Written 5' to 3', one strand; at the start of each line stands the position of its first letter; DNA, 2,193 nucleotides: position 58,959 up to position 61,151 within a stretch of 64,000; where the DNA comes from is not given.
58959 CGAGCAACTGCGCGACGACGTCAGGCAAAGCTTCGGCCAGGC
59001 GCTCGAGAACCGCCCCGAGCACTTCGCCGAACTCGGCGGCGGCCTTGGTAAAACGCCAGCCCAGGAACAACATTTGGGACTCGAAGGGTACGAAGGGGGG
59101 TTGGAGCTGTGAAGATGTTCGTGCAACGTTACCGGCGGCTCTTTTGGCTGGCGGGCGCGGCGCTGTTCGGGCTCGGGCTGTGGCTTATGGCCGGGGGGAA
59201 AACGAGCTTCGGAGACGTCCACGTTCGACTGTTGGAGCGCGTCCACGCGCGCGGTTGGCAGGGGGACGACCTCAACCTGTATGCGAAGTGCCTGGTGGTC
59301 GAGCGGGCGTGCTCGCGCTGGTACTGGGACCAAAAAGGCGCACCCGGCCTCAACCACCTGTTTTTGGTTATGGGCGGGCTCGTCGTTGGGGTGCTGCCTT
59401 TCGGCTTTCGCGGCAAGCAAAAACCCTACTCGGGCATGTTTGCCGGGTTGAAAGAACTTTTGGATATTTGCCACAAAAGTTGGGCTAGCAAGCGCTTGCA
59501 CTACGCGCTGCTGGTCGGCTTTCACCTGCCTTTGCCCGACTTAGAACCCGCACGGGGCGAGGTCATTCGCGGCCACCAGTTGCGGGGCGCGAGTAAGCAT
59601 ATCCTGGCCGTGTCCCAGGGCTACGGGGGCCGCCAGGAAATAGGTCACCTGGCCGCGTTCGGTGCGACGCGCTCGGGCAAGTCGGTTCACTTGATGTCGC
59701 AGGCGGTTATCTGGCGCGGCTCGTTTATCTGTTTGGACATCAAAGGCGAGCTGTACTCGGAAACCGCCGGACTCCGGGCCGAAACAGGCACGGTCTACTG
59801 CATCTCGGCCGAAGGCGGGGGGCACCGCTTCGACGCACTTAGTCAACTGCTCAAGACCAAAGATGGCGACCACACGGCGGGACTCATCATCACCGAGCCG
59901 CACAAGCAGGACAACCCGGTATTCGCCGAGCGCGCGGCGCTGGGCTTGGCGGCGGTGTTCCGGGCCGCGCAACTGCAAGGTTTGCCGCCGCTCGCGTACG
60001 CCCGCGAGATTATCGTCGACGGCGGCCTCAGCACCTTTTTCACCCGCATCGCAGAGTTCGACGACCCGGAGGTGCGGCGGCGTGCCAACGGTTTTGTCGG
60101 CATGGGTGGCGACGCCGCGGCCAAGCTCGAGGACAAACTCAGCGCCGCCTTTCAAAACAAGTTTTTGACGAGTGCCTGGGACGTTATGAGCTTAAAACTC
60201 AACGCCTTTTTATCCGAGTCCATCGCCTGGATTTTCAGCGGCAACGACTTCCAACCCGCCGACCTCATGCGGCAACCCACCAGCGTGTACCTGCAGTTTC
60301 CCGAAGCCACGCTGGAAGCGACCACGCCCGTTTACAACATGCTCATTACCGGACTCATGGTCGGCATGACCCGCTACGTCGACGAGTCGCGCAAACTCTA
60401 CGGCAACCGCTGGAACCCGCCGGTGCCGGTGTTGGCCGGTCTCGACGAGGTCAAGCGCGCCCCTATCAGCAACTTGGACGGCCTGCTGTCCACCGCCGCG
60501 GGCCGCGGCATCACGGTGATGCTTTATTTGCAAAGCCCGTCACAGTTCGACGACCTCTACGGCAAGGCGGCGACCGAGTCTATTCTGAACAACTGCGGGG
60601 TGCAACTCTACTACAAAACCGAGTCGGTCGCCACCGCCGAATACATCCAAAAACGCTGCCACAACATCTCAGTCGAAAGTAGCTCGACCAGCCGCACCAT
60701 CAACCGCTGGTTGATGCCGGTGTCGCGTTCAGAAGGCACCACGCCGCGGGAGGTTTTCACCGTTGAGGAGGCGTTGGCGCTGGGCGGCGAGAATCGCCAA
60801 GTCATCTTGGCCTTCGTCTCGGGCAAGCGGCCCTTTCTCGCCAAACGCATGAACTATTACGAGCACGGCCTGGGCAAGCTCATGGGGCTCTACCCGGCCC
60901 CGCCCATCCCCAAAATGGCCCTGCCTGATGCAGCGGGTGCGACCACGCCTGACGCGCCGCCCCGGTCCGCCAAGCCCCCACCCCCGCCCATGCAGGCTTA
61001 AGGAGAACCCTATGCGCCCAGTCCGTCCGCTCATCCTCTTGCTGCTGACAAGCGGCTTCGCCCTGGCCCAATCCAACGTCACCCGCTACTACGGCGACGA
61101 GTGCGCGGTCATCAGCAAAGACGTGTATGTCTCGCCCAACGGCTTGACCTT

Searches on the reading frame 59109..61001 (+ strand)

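Call 104: search_protein_families(library=pfam, proteins=[window:59109-61001:+], max_evalue=0.0001)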
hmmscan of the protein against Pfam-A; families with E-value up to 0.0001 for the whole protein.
window:59109-61001:+ (630 aa): 3 families
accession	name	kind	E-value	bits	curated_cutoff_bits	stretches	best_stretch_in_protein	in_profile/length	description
PF02534.20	T4SS-DNA_transf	-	7.8e-33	114.5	20.1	1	177-586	40-448/468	Type IV secretory system Conjugative DNA transfer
PF12696.13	TraG-D_C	-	8.9e-20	71.3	22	1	440-557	1-123/126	TraM recognition site of TraD and TraG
PF10412.15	TrwB_AAD_bind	-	1.2e-09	38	20.5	1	445-526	250-332/387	Type IV secretion-system coupling protein DNA-binding domain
